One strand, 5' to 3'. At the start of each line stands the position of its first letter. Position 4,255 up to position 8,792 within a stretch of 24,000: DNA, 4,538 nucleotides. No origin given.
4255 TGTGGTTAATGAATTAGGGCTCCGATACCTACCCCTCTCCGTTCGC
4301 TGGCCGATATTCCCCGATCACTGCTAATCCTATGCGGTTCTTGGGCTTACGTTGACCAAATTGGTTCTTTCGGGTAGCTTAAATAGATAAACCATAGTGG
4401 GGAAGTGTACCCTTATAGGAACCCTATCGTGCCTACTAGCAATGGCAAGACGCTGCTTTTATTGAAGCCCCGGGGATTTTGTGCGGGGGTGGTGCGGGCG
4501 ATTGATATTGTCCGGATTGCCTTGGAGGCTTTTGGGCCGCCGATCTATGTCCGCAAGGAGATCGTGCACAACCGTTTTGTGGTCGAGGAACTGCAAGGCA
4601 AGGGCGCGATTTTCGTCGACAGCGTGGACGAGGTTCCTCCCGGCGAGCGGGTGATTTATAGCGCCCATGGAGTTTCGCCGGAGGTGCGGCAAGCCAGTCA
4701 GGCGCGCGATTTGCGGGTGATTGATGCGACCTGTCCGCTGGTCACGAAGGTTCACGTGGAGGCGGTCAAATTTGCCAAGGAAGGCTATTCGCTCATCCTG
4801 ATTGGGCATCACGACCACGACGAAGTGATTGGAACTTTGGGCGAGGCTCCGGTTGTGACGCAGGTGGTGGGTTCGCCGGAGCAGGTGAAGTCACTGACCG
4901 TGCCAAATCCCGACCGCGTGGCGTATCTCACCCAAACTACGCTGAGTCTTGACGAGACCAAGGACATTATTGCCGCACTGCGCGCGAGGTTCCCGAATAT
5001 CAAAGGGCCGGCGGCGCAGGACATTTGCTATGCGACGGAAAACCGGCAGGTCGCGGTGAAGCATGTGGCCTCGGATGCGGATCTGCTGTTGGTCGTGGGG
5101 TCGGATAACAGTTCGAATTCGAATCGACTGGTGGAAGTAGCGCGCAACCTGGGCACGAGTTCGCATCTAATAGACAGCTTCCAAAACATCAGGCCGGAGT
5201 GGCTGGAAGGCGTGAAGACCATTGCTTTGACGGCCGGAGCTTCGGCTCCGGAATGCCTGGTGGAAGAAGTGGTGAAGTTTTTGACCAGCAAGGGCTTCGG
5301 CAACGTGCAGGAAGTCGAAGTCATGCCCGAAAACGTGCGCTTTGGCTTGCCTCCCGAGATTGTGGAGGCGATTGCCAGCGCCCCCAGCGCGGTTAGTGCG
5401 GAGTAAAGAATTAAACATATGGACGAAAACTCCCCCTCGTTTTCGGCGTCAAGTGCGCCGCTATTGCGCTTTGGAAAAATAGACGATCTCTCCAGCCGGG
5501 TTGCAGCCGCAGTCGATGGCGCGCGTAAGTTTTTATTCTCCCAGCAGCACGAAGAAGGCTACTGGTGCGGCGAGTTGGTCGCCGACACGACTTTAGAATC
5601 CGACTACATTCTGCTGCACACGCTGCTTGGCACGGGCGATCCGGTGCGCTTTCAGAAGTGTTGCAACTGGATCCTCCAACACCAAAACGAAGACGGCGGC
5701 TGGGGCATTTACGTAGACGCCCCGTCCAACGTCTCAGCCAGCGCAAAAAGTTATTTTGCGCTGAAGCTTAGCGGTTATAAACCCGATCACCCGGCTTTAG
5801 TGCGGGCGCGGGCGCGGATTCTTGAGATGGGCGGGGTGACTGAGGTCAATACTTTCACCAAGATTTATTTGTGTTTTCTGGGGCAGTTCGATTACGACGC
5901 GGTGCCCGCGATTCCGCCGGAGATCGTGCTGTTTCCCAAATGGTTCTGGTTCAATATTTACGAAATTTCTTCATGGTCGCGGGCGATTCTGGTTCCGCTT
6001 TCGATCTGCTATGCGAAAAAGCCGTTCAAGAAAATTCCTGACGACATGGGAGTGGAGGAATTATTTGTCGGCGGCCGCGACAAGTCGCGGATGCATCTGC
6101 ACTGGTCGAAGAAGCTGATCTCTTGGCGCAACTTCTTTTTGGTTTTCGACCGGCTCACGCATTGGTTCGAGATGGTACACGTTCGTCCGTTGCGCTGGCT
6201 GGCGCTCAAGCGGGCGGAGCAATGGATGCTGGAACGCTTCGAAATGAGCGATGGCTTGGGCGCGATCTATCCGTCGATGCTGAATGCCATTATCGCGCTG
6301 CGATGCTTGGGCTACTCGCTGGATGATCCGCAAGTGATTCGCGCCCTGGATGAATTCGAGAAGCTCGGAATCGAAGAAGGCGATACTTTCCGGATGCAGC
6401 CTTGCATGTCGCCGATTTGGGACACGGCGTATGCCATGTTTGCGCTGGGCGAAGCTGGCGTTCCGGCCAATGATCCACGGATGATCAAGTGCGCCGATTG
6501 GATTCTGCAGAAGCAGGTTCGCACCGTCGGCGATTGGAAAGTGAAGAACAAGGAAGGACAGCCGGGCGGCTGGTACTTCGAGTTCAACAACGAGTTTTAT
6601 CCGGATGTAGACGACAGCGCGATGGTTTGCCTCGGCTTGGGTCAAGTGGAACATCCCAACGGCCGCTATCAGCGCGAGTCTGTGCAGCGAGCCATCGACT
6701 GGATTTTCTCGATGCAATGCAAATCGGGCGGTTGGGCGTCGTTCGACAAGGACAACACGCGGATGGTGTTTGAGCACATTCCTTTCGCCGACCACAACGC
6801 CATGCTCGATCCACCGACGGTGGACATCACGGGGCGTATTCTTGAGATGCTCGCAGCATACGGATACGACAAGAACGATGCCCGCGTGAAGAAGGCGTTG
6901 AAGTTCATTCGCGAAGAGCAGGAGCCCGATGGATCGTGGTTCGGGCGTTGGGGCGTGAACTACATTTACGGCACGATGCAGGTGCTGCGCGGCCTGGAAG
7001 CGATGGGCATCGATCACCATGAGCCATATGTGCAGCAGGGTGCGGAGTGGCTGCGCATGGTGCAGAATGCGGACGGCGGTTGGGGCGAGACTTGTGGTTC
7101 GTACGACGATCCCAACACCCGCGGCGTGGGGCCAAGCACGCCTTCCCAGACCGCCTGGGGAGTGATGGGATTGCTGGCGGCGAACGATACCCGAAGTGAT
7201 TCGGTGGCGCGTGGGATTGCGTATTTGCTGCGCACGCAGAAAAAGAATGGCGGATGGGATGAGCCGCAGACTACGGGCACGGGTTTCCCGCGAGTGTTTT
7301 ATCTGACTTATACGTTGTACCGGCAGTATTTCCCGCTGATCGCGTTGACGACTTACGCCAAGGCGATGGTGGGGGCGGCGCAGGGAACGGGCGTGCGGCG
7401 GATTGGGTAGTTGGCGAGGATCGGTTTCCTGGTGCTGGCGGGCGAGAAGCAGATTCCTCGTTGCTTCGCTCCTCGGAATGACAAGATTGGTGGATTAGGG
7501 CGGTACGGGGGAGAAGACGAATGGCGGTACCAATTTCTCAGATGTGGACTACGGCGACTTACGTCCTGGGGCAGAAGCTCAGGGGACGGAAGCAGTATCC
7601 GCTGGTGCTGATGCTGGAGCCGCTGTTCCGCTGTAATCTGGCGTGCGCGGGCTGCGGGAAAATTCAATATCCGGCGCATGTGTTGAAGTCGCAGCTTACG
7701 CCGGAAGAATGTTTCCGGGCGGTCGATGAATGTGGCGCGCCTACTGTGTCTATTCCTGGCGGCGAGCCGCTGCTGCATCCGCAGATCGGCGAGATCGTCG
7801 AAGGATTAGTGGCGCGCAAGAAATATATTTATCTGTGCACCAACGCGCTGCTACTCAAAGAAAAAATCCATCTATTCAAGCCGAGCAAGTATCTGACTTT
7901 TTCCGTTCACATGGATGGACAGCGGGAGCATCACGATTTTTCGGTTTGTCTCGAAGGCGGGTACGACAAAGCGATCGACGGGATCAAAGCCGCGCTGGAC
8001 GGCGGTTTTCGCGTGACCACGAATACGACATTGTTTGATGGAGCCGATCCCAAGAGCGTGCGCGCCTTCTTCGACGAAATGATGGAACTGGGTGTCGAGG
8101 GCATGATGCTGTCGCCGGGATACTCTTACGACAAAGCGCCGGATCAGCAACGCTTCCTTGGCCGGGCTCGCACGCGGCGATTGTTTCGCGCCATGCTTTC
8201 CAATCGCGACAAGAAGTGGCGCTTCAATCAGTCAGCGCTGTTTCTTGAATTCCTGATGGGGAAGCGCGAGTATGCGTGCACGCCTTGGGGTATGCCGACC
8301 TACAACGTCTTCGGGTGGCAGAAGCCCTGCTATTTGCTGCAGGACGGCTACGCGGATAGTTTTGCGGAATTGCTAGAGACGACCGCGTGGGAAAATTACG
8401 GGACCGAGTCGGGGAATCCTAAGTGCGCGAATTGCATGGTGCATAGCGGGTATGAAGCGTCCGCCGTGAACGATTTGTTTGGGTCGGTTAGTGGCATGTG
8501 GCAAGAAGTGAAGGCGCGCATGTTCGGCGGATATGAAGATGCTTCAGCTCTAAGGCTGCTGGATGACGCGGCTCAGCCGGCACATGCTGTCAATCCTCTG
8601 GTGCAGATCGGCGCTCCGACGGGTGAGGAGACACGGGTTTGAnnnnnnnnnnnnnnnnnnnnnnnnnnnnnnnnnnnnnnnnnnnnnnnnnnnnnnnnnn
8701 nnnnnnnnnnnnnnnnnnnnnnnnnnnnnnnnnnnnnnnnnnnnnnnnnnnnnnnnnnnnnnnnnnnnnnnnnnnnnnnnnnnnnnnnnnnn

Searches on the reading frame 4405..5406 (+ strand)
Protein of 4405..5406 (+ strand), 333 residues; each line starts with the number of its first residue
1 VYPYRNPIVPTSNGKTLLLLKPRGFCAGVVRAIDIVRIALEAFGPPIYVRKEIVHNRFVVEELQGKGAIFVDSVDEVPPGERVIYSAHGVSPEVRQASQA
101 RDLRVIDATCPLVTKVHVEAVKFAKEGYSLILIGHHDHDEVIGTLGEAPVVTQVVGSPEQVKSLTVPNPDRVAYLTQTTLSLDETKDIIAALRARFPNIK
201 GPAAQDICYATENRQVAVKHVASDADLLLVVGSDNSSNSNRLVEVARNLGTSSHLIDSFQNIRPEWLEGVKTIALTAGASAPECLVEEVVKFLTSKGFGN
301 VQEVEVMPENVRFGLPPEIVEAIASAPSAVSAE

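Call 34: search_protein_families(library=ncbifam, proteins=[window:4405-5406:+], max_evalue=0.00001)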
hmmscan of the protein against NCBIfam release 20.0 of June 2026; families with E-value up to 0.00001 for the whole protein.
window:4405-5406:+ (333 aa): 8 families
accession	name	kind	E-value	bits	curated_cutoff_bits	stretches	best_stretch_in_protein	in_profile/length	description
NF002189.0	PRK01045.1-3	equivalog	8.2e-135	448.9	444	1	11-322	10-322/326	4-hydroxy-3-methylbut-2-enyl diphosphate reductase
NF002188.0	PRK01045.1-2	equivalog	1.7e-129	431.4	420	1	17-322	3-310/315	4-hydroxy-3-methylbut-2-enyl diphosphate reductase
NF002190.0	PRK01045.1-4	subfamily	2.9e-125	417.4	389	1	15-321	7-317/321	4-hydroxy-3-methylbut-2-enyl diphosphate reductase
TIGR00216.1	ispH_lytB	equivalog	2.1e-96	322.4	187.85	1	18-294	3-280/282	4-hydroxy-3-methylbut-2-enyl diphosphate reductase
NF002187.0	PRK01045.1-1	equivalog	3.8e-71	239.5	276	1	20-294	6-276/282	4-hydroxy-3-methylbut-2-enyl diphosphate reductase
NF000907.0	PRK00087.1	equivalog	5.8e-68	229.6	624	1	19-296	5-278/671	bifunctional 4-hydroxy-3-methylbut-2-enyl diphosphate reductase/30S ribosomal protein S1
NF009024.0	PRK12360.1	equivalog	2e-56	191.4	387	1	17-294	3-279/281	4-hydroxy-3-methylbut-2-enyl diphosphate reductase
NF009911.0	PRK13371.1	equivalog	4.5e-35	121.5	440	2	16-150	56-196/405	4-hydroxy-3-methylbut-2-enyl diphosphate reductase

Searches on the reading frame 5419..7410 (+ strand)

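Call 34: search_protein_families(library=ncbifam, proteins=[window:5419-7410:+], max_evalue=0.00001)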
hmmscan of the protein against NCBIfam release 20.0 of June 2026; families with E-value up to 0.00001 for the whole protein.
window:5419-7410:+ (663 aa): 6 families
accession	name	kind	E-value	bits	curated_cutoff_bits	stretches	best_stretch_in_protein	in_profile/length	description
TIGR01507.1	hopene_cyclase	equivalog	1.4e-228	760.4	431.1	1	26-649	15-636/640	squalene--hopene cyclase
TIGR01787.1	squalene_cyclas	subfamily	2.1e-184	614.6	322.7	1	32-647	2-621/622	squalene/oxidosqualene cyclases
TIGR03463.1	osq_cycl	subfamily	2.3e-81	274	851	1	38-645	3-633/634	2,3-oxidosqualene cyclase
TIGR04277.1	squa_tetra_cyc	equivalog_domain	3.3e-60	204.3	500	1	375-648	342-622/624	tetrahymanol synthase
NF053823.1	SCO2321_fam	equivalog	1.3e-23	83.6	300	2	523-569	108-152/405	SCO2321 family membrane protein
TIGR02474.1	pec_lyase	equivalog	1.6e-06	27.9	189.8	0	415-459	64-105/295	pectate lyase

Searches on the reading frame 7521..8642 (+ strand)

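Call 34: search_protein_families(library=ncbifam, proteins=[window:7521-8642:+], max_evalue=0.00001)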
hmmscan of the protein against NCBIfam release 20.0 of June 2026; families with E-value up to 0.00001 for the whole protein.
window:7521-8642:+ (373 aa): 25 families
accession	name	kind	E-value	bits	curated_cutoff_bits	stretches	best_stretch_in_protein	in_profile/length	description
TIGR03470.1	HpnH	equivalog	2.9e-162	539.1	225.05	1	1-318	1-318/318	adenosyl-hopene transferase HpnH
TIGR03961.1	rSAM_PTO1314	hypoth_equivalog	3.1e-16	59.6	306.05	1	21-312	16-305/332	PTO1314 family radical SAM protein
NF049973.1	radical_Rv1681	equivalog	3.3e-14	52.6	380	1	34-186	78-236/326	Rv1681 family radical SAM protein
TIGR04051.1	rSAM_NirJ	equivalog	3.3e-14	52.6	515.45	1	35-203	9-180/354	heme d1 biosynthesis radical SAM protein NirJ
TIGR02668.1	moaA_archaeal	equivalog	1.2e-12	47.5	325.25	1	37-189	19-175/303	GTP 3',8-cyclase MoaA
TIGR02666.1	moaA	equivalog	1.3e-12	47.3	284.05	1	37-188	19-181/336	GTP 3',8-cyclase MoaA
TIGR04347.1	pseudo_SAM_Halo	equivalog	1.4e-11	44.3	525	1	24-193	35-205/390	TIGR04347 family pseudo-SAM/SPASM protein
TIGR04053.2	TIGR04053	equivalog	1.9e-11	43.8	395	1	25-192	5-178/366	TIGR04053 family radical SAM/SPASM domain-containing protein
TIGR04546.1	rSAM_ahbC_deAc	equivalog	2.3e-11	43.1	650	1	35-187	46-200/390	12,18-didecarboxysiroheme deacetylase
TIGR04545.1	rSAM_ahbD_hemeb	equivalog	6.8e-11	42.2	500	1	37-193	9-168/339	heme b synthase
TIGR04054.1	rSAM_NirJ1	equivalog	4.4e-10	38.7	650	1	37-171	45-182/387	putative heme d1 biosynthesis radical SAM protein NirJ1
TIGR04250.1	SCM_rSAM_ScmE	equivalog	5.7e-10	38.6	400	1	37-170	12-149/358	SynChlorMet cassette radical SAM/SPASM protein ScmE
TIGR03978.1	rSAM_paired_1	equivalog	9.5e-10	37.8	370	1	10-213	65-283/466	His-Xaa-Ser system radical SAM maturase HxsB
TIGR04251.1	SCM_rSAM_ScmF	equivalog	3.6e-09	36.5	400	1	63-164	40-147/353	SynChlorMet cassette radical SAM/SPASM protein ScmF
TIGR03962.1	mycofact_rSAM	equivalog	4.7e-09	35.9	265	1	24-164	8-150/339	mycofactocin radical SAM maturase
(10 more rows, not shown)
